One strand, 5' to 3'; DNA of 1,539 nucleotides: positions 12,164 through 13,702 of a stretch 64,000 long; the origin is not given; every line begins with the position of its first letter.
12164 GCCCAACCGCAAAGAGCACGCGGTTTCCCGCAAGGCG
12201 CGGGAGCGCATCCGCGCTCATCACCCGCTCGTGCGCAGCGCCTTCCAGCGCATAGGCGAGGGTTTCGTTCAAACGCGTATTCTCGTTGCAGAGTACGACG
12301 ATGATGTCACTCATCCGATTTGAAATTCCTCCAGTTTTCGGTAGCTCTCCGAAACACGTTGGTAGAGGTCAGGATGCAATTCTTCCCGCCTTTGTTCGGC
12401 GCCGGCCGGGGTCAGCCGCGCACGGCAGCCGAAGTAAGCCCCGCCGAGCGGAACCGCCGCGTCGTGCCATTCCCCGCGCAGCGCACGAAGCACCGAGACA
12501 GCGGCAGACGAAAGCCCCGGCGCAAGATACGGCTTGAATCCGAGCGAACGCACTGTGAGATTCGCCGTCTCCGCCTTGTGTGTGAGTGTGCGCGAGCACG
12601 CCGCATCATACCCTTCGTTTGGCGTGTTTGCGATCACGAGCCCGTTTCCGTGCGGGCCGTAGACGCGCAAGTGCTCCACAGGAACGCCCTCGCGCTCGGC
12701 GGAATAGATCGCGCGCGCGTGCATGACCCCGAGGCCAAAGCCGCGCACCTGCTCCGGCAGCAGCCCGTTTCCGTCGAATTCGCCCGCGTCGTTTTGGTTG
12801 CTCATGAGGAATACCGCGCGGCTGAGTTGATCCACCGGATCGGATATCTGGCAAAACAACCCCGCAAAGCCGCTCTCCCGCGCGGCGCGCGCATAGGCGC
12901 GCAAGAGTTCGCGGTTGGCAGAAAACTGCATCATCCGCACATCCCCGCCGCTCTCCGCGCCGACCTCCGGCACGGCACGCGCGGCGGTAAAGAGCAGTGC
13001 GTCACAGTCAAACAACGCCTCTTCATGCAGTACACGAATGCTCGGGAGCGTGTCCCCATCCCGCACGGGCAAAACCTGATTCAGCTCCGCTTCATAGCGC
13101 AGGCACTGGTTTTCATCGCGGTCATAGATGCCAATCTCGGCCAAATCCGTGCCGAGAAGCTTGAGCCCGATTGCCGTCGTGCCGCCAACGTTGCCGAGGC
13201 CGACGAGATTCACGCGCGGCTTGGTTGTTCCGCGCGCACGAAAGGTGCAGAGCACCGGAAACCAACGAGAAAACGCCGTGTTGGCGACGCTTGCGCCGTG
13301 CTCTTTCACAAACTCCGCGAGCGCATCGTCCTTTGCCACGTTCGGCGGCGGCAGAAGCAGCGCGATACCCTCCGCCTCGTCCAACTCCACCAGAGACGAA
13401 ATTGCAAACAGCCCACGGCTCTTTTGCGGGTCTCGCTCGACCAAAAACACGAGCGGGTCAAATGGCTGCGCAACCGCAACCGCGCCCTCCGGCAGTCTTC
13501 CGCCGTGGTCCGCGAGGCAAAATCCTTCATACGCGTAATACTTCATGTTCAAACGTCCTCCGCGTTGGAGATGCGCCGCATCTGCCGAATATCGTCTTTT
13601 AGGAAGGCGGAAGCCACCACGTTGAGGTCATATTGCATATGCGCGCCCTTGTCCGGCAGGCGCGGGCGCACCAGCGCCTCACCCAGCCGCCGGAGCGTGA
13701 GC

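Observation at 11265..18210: Giant HD / helical / NadD-like / PRT-like fusion protein coupled to a divergent LDH-like dehydrogenase and a flavodoxin-like protein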

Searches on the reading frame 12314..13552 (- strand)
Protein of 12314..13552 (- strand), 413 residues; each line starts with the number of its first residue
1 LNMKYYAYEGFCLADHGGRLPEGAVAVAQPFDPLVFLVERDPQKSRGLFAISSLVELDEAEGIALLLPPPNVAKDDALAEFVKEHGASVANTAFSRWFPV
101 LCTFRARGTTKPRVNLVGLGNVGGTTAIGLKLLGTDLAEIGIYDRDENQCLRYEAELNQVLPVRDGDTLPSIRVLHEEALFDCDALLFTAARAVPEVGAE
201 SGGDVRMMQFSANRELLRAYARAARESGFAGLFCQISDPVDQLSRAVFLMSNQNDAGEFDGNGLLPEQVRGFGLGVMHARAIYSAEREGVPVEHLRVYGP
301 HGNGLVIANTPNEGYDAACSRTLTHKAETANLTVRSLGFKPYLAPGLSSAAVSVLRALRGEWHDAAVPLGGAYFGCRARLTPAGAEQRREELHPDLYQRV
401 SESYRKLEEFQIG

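Call 3: search_protein_families(library=pfam, proteins=[window:12314-13552:-], max_evalue=0.1)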
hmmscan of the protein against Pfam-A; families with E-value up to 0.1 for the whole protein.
window:12314-13552:- (413 aa): 1 family
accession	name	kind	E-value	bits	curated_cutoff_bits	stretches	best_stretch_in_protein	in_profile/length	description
PF00056.29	Ldh_1_N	-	0.0023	18.4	27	1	113-252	2-133/141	lactate/malate dehydrogenase, NAD binding domain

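Call 4: search_protein_families(library=ncbifam, proteins=[window:12314-13552:-], max_evalue=0.1)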
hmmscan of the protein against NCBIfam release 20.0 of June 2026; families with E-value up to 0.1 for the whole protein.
window:12314-13552:- (413 aa): 6 families
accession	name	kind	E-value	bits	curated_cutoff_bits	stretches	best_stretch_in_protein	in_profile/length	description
NF007043.0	PRK09496.3-6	equivalog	0.00011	21.2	384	1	77-187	197-302/445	Trk system potassium transporter TrkA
TIGR01771.1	L-LDH-NAD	equivalog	0.00032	20.1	303.55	1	116-252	1-128/299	L-lactate dehydrogenase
NF000824.0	PRK00066.1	subfamily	0.00095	18.6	339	1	111-251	6-137/316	L-lactate dehydrogenase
NF004863.0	PRK06223.1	subfamily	0.0017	17.5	283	1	111-253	3-136/313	malate dehydrogenase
TIGR03944.1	dehyd_SbnB_fam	equivalog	0.019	14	326.9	1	109-163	130-184/327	2,3-diaminopropionate biosynthesis protein SbnB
TIGR00657.1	asp_kinases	subfamily_domain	0.042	12.9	208.7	1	272-345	247-315/442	aspartate kinase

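Call 6: search_protein_families(library=padloc, proteins=[window:12314-13552:-], max_evalue=0.1)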
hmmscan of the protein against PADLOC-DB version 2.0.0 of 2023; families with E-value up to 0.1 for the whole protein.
window:12314-13552:- (413 aa): 0 families

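Call 16: search_solved_structures(query=window:12314-13552:-, max_evalue=1, show_alignments=1)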
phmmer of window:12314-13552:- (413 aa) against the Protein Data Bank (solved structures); distinct sequences matched with E-value up to 1: 15.
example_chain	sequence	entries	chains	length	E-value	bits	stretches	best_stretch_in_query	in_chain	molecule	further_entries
2zqy_A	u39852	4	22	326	0.00035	23.4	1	112-252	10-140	L-lactate dehydrogenase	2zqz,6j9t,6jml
6j9s_A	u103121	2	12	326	0.00048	22.9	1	112-252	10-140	L-lactate dehydrogenase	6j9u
1hyh_A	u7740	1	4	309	0.0011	21.8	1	113-266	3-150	L-2-HYDROXYISOCAPROATE DEHYDROGENASE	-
2v6b_A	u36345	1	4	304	0.0029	20.3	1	113-248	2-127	L-LACTATE DEHYDROGENASE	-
1llc_A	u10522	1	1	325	0.0079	18.9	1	113-252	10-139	L-LACTATE DEHYDROGENASE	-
4lmr_A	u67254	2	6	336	0.15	14.7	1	113-248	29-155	L-lactate dehydrogenase 1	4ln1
9jlo_A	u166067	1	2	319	0.18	14.5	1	182-252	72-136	L-lactate dehydrogenase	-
1ez4_A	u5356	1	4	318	0.24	14.1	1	159-251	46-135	LACTATE DEHYDROGENASE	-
4q3n_A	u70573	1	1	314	0.25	14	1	113-251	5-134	MGS-M5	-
1ldn_A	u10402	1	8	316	0.26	13.9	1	198-253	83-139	L-LACTATE DEHYDROGENASE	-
1ldb_A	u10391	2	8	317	0.26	13.9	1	198-253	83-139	APO-L-LACTATE DEHYDROGENASE | L-LACTATE DEHYDROGENASE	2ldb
4m1q_A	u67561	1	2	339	0.3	13.7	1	104-252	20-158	L-lactate dehydrogenase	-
9dq7_P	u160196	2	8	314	0.7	12.5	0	113-246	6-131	L-lactate dehydrogenase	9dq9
1a5z_A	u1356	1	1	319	0.75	12.4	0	113-297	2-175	L-LACTATE DEHYDROGENASE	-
3d0o_A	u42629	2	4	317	0.8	12.3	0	113-252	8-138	L-lactate dehydrogenase 1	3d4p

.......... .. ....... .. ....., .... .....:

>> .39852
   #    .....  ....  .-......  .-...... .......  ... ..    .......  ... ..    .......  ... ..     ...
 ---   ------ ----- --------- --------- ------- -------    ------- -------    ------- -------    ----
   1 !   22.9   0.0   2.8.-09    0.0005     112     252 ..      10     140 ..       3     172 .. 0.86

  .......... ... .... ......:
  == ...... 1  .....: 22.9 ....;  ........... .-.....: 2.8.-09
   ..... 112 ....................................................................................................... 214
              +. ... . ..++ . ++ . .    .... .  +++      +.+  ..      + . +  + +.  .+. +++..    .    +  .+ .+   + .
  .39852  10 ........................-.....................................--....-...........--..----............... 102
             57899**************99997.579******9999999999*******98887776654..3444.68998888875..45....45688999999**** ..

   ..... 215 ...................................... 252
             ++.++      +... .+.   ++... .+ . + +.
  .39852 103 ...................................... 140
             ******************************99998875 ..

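Call 32: search_solved_structures(query=A3, max_evalue=0.1, show_alignments=2)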
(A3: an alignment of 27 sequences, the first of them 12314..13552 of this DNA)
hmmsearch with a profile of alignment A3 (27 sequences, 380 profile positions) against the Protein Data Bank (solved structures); distinct sequences matched with E-value up to 0.1: 31.
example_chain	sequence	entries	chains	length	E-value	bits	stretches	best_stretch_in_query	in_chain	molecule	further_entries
4q3n_A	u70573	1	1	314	1.2e-07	34.3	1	79-223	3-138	MGS-M5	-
6j9s_A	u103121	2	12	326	1.7e-07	33.8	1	76-219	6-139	L-lactate dehydrogenase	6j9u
1hyh_A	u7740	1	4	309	2.1e-07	33.6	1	81-212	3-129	L-2-HYDROXYISOCAPROATE DEHYDROGENASE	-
2zqy_A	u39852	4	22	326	2.4e-07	33.4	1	76-219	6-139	L-lactate dehydrogenase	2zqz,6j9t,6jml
9dq7_P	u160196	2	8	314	7.7e-07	31.7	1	78-215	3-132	L-lactate dehydrogenase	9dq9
3d0o_A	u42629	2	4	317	8.7e-07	31.5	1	78-219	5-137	L-lactate dehydrogenase 1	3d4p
4m1q_A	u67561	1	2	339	1.8e-06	30.5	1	72-219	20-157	L-lactate dehydrogenase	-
3h3j_A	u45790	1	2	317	1.8e-06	30.5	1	78-219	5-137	L-lactate dehydrogenase 1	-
3wsv_A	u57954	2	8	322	9.7e-06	28.1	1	77-219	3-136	L-lactate dehydrogenase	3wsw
4lmr_A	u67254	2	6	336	1.5e-05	27.4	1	72-220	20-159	L-lactate dehydrogenase 1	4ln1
1ldn_A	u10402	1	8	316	1.5e-05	27.4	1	76-219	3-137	L-LACTATE DEHYDROGENASE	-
1ldb_A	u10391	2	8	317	1.5e-05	27.4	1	76-219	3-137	APO-L-LACTATE DEHYDROGENASE | L-LACTATE DEHYDROGENASE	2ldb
1llc_A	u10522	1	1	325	2.9e-05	26.5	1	76-219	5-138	L-LACTATE DEHYDROGENASE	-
2x0i_A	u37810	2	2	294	0.00012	24.5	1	82-379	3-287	MALATE DEHYDROGENASE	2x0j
9jlo_A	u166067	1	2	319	0.00014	24.2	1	77-217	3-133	L-lactate dehydrogenase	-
6h9s_A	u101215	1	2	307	0.00017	24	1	81-377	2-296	L-lactate dehydrogenase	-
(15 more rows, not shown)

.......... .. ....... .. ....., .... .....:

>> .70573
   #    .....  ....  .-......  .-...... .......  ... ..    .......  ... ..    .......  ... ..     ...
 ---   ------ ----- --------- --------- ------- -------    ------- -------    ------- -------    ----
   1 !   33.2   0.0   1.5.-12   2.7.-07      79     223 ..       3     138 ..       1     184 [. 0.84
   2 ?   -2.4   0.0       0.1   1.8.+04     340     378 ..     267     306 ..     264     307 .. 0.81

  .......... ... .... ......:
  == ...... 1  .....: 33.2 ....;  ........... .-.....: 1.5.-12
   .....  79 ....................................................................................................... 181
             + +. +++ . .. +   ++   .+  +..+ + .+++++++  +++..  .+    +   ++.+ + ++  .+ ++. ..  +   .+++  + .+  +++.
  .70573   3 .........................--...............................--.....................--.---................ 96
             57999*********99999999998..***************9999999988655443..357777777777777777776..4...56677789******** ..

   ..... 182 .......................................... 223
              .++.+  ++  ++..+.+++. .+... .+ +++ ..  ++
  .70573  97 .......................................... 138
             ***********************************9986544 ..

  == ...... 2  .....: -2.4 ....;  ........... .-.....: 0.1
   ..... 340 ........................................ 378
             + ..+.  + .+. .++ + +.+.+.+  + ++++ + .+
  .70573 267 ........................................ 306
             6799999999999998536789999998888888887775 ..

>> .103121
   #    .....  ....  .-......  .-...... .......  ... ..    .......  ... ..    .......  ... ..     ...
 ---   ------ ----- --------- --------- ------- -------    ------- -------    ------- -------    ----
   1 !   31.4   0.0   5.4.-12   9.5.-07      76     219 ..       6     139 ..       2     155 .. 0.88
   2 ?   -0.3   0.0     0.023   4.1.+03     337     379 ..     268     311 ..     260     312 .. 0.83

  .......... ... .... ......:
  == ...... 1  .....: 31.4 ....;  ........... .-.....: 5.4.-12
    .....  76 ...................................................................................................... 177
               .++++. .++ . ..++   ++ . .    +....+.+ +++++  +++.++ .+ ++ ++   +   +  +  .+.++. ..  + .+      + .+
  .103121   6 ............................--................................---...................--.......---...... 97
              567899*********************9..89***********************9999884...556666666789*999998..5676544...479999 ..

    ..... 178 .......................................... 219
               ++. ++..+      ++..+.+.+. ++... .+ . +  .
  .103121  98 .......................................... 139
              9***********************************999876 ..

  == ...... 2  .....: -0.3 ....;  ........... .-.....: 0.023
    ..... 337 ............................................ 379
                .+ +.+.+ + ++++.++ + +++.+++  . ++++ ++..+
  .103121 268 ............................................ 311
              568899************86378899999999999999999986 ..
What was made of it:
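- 12311..13546 (-): Gene B: LDH/MDH-like NAD-binding dehydrogenase (411 aa from ATG 13546; RBS GGAGGA at 13554-13559 lies inside the end of gene A). Profile against PDB: L-LDH and MDH, E 1e-7, full-length alignment to MDH 2x0i and LDH 6h9s (call 32).
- On L-LDH/MDH: Profile E 1e-7 to LDHs (call 32).
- Closest known: L-lactate / malate dehydrogenases. Same: B aligns along the full length with MDH 2x0i and LDH 6h9s (call 32).
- Checked: Gene B. It belongs to the LDH/MDH family (profile against PDB, E 1e-7; call 32).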
